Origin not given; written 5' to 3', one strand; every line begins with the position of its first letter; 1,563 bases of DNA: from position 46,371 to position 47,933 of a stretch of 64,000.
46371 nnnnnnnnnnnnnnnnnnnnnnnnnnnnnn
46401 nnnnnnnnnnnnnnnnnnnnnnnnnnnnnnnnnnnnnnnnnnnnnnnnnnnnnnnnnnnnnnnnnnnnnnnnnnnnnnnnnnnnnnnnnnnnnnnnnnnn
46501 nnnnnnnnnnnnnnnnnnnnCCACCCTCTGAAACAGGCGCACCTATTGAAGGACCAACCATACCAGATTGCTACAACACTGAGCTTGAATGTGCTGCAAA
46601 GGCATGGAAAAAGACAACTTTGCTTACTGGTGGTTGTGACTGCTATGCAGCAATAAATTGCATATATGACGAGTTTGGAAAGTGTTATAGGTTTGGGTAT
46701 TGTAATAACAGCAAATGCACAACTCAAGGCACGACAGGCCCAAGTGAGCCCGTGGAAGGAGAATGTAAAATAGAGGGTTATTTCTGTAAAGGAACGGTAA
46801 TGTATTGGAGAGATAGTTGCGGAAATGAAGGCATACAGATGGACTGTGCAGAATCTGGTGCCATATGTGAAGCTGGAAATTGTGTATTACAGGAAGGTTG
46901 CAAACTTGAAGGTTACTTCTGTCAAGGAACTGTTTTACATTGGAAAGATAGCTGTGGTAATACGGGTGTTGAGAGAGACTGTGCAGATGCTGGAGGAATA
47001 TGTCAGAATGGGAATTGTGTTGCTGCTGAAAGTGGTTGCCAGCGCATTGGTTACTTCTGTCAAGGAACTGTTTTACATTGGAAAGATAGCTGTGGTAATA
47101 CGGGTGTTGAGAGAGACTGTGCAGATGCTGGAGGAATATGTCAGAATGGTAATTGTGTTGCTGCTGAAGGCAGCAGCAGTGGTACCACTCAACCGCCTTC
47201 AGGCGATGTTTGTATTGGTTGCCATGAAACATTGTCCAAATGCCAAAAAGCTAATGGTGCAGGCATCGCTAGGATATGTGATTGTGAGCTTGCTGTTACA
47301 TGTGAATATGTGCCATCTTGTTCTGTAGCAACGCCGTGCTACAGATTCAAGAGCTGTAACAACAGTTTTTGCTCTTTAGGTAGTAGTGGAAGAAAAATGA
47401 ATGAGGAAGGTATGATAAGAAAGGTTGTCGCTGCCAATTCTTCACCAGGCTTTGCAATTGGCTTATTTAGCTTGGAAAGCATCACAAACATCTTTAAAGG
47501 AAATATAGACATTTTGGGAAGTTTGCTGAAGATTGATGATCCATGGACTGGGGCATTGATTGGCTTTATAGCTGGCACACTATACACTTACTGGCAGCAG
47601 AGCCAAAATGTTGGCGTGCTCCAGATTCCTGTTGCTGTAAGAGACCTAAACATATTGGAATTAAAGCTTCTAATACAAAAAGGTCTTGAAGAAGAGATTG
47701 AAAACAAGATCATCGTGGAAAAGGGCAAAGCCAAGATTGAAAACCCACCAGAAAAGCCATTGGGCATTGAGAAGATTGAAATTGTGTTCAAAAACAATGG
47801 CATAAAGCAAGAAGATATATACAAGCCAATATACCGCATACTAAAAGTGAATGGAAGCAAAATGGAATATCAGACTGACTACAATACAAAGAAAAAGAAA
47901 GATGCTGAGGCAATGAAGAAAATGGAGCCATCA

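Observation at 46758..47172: Near-identical 138-nt in-frame tandem duplication encoding an 8-Cys module inside giant C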

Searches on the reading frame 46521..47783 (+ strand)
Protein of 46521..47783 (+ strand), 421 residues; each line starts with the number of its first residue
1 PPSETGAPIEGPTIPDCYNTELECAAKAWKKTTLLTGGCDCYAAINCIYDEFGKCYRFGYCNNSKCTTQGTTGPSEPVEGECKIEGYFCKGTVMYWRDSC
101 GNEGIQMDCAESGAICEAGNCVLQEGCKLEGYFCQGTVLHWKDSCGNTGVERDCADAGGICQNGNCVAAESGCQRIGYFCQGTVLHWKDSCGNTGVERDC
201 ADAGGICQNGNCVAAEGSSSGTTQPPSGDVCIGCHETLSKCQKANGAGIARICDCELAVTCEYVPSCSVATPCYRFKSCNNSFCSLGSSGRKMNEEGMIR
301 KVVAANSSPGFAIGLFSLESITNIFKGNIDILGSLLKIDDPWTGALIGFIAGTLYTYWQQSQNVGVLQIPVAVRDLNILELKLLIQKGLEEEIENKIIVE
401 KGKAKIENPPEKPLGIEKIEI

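Call 39: find_related_loci(query=window:46521-47783:+, collection=genome_contigs, flank=6000)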
Query window:46521-47783:+ (421 aa) in genome_contigs; peptide patterns used: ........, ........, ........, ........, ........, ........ (x = any residue, [..] = any of these).
155 stretches matched a pattern; 2 encode a relative of the query (tblastn E <= 1e-3); 2 distinct loci.
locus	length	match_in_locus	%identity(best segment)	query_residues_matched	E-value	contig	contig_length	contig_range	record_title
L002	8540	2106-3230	70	5-421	0e+0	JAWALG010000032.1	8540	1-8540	MAG: Candidatus Iainarchaeum archaeon isolate SRBZ-1_202007_bins_46 SRBZ-1_202007_bins_46_scaffold_32, whole genome shot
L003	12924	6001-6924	46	11-421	4e-109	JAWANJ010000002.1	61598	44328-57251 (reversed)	MAG: Candidatus Iainarchaeum archaeon isolate SRBZ-2_201901_bins_199 SRBZ-2_201901_bins_199_scaffold_2, whole genome sho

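Call 40: find_related_loci(query=window:46521-47783:+, collection=metagenome_contigs, flank=6000)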
Query window:46521-47783:+ (421 aa) in metagenome_contigs; peptide patterns used: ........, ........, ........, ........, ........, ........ (x = any residue, [..] = any of these).
228 stretches matched a pattern, but none encodes a relative of the query by tblastn (E <= 1e-3).

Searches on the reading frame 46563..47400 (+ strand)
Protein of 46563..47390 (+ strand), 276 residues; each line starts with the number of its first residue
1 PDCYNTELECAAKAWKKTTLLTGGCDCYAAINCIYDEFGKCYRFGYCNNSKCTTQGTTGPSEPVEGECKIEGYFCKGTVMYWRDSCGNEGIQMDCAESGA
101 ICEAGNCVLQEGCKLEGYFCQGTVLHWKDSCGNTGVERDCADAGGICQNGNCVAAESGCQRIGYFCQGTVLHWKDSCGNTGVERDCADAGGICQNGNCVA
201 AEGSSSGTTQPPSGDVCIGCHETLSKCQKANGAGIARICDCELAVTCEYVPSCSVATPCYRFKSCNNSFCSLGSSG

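Call 13: find_homologous_proteins(query=window:46563-47390:+, max_evalue=0.01)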
Query seq(276 aa): 763 candidates shared short words with the query, none scored E <= 0.01.

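Call 33: search_protein_families(library=ncbifam, proteins=[window:46704-47400:+], max_evalue=0.1)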
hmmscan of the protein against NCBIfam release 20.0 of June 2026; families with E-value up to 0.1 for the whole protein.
window:46704-47400:+ (232 aa): 0 families

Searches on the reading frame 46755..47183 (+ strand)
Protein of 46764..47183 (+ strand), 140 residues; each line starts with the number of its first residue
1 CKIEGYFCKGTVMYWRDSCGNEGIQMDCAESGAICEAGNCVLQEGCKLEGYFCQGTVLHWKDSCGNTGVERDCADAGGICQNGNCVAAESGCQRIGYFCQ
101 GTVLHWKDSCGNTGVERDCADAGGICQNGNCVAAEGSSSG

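Call 11: search_protein_families(library=pfam, proteins=[window:46764-47183:+], max_evalue=10)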
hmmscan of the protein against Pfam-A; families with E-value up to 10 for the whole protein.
seq(140 aa): 3 families
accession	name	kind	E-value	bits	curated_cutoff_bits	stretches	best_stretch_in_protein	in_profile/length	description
PF07410.16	Phage_Gp111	-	0.11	13.5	27.1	0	39-70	12-44/117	Streptococcus thermophilus bacteriophage Gp111 protein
PF21468.3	Tor_FN3_2nd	-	2.1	9.1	27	0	66-87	24-46/86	Tyrosine-protein kinase receptor torso, second FN3 domain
PF00711.24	Defensin_beta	-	3.3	8.2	21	2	118-132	4-18/36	Beta defensin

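Call 61: search_protein_families(library=pfam, alignment_id=A3, max_evalue=1)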
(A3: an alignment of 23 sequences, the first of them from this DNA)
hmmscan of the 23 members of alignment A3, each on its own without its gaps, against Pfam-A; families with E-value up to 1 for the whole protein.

A. member 1, seq(137 aa): 1 family
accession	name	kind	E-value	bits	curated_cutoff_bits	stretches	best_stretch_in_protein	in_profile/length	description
PF07410.16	Phage_Gp111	-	0.085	13.9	27.1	0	42-73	12-44/117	Streptococcus thermophilus bacteriophage Gp111 protein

B. families by the number of members that match (of 23 scanned): 22 families
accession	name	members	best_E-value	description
PF01683.23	EB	11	8.8e-05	EB module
PF16860.10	CX9C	6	0.003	CHCH-CHCH-like Cx9C, IMS import disulfide relay-system,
PF23236.1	WH2_Lhr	4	0.012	Large helicase-related protein, winged-helix domain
PF16175.11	DUF4875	4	0.028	Domain of unknown function (DUF4875)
PF23416.1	DUF7107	4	0.33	Domain of unknown function (DUF7107)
PF22028.2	DUF6934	3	0.006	Family of unknown function (DUF6934)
PF02199.20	SapA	3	0.05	Saposin A-type domain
PF20862.2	DUF6843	3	0.071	Family of unknown function (DUF6843)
PF19127.6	Choline_bind_3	2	0.026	Choline-binding repeat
PF01473.26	Choline_bind_1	2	0.044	Putative cell wall binding repeat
PF21178.2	Itf52_C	2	0.15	Intraflagellar transport protein 52, C-terminal domain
PF25024.1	EGF_TEN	2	0.3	Teneurin EGF domain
PF20173.3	ZnF_RZ-type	1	0.00067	RZ type zinc finger domain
PF02427.23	PSI_PsaE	1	0.029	Photosystem I reaction centre subunit IV / PsaE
PF13841.11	Defensin_beta_2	1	0.071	Beta defensin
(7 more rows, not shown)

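Call 66: predict_structure(alignment_id=A3)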
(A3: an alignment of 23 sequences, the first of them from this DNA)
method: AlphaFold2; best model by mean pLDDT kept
length: 137 residues; sequences in the alignment: 23
mean_pLDDT: 87.4   pTM: 0.43
mean pLDDT of the five models: 87.4, 84.2, 83.9, 81.0, 79.3
residues with pLDDT >= 90: 64; 70-90: 68; 50-70: 5; < 50: 0
segments of 3 or more residues with pLDDT < 50: none
pLDDT, mean of each block of 10 residues (from residue 1): 89 94 93 83 81 88 86 82 84 76 95 87 93 92
secondary structure, 60 per line:
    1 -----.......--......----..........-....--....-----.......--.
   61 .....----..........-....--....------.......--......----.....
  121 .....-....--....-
elements in order: E6-12 E15-20 E25-30 H31-34 E36-39 E42-45 E51-57 E60-65 E70-75 H76-79 E81-84 E87-90 E97-103 E106-111 E116-121 H122-125 E127-130 E133-136

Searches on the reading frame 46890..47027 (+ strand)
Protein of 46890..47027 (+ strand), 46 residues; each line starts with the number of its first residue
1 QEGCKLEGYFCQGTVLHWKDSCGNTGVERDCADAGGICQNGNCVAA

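Call 37: find_homologous_proteins(query=A2, max_evalue=0.001)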
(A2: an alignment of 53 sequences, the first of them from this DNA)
Query A2 (53 sequences): 4 candidates shared short words with the query, none scored E <= 0.001.

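Call 45: predict_structure(alignment_id=A2)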
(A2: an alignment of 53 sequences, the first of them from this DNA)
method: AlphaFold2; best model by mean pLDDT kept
length: 46 residues; sequences in the alignment: 53
mean_pLDDT: 94.3   pTM: 0.69
mean pLDDT of the five models: 94.3, 93.5, 91.2, 89.8, 86.8
residues with pLDDT >= 90: 43; 70-90: 2; 50-70: 1; < 50: 0
segments of 3 or more residues with pLDDT < 50: none
pLDDT, mean of each block of 10 residues (from residue 1): 90 97 97 95 93
secondary structure, 60 per line:
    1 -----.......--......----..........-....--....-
elements in order: E6-12 E15-20 E25-30 H31-34 E36-39 E42-45

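Call 47: fold_search(model_id=the predicted structure, library=pdb)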
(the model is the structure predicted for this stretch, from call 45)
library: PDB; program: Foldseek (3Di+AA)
matches with E <= 10: 787; with E <= 0.001: 0
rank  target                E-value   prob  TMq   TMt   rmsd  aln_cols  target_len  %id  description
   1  8uiv                  4.7e-01  0.84  0.44  0.07   5.8        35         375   23  H47Q NicC with bound FAD (released 2024-02-21)
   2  5tuk_D                5.0e-01  0.92  0.45  0.07   1.8        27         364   15  Crystal structure of tetracycline destructase Tet(51) (released 2017-05-10)
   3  5tuk_A                5.9e-01  0.91  0.45  0.07   1.8        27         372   15  Crystal structure of tetracycline destructase Tet(51) (released 2017-05-10)
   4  5tuk_C                5.9e-01  0.90  0.45  0.07   1.8        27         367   15  Crystal structure of tetracycline destructase Tet(51) (released 2017-05-10)
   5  5tuk_B                6.7e-01  0.87  0.45  0.07   1.8        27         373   15  Crystal structure of tetracycline destructase Tet(51) (released 2017-05-10)
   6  3zdn_A                7.1e-01  0.91  0.45  0.05   1.5        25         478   16  D11-C mutant of monoamine oxidase from Aspergillus niger (released 2013-10-09)
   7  3zdn_B                8.0e-01  0.91  0.46  0.05   1.5        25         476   16  D11-C mutant of monoamine oxidase from Aspergillus niger (released 2013-10-09)
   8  8uiq                  8.0e-01  0.72  0.44  0.07   5.5        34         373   20  H47Q NicC with 2-mercaptopyridine ligand (released 2024-02-21)
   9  4c5o_B                9.0e-01  0.92  0.48  0.08   3.0        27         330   11  Flavin monooxygenase from Stenotrophomonas maltophilia. Q193R H194T mutant (released 2014-02-19)
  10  4c5o_D                9.0e-01  0.92  0.49  0.07   3.0        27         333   11  Flavin monooxygenase from Stenotrophomonas maltophilia. Q193R H194T mutant (released 2014-02-19)
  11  6brd_C                9.6e-01  0.80  0.44  0.05   2.1        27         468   18  Crystal structure of rifampin monooxygenase from Streptomyces venezuelae, complexed with rifampin and FAD (released 2017-12-13)
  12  5v6x_A                9.6e-01  0.69  0.40  0.25   2.4        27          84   15  Crystal structure of the tRNA binding domain of Pyrrolysyl-tRNA synthetase mutant (32A NTD) bound to tRNA(Pyl) (released 2017-10-11)
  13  5ud5_A                9.6e-01  0.69  0.40  0.25   2.5        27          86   15  Crystal structure of the tRNA binding domain of Pyrrolysyl-tRNA synthetase bound to tRNA(Pyl) (released 2017-10-11)
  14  9gr0_B                1.0e+00  0.87  0.48  0.06   1.4        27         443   15  Interaction with AK2A links AIFM1 to cellular energy metabolism. The cryo-EM structure of dimeric AIFM1 bound by AK2A. (released 2025-07-09)
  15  5vqb_A                1.0e+00  0.82  0.45  0.06   3.3        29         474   17  Crystal structure of rifampin monooxygenase from Streptomyces venezuelae, complex with FAD (released 2017-08-16)
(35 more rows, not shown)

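Call 60: search_solved_structures(query=A2, max_evalue=10)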
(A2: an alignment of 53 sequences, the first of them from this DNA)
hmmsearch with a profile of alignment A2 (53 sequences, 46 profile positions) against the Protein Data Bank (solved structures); distinct sequences matched with E-value up to 10: 11.
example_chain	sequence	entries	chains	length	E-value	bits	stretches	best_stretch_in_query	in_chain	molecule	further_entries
1aaf_A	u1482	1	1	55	0.013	18.7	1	22-36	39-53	HIV-1 NUCLEOCAPSID PROTEIN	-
1a1t_A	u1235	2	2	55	0.014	18.5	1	22-36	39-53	NUCLEOCAPSID PROTEIN | HIV-1 NUCLEOCAPSID PROTEIN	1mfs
2m3z_A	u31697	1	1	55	0.014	18.5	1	22-36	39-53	NUCLEOCAPSID PROTEIN P7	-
1f6u_A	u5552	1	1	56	0.015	18.4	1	22-36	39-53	HIV-1 NUCLEOCAPSID PROTEIN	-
2exf_A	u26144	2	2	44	0.046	16.9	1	22-36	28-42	Nucleocapsid protein* (NC*) | HIV-1 nucleocapsid protein NCp7(12-55)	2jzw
2l4l_A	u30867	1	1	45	0.05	16.8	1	22-36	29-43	HIV-1 nucleocapsid protein NCp7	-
5i1r_A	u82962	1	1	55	0.099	15.8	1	22-36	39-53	Nucleocapsid protein p7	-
1bj6_A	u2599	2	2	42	0.1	15.8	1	22-36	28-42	NUCLEOCAPSID PROTEIN 7 | GAG POLYPROTEIN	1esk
8bbu_A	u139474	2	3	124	0.15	15.2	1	17-44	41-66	Lysozyme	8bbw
6rwg_A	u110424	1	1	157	0.22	14.7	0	22-36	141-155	Gag polyprotein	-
5o2u_A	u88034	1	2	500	4.4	10.5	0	22-36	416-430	Capsid protein p24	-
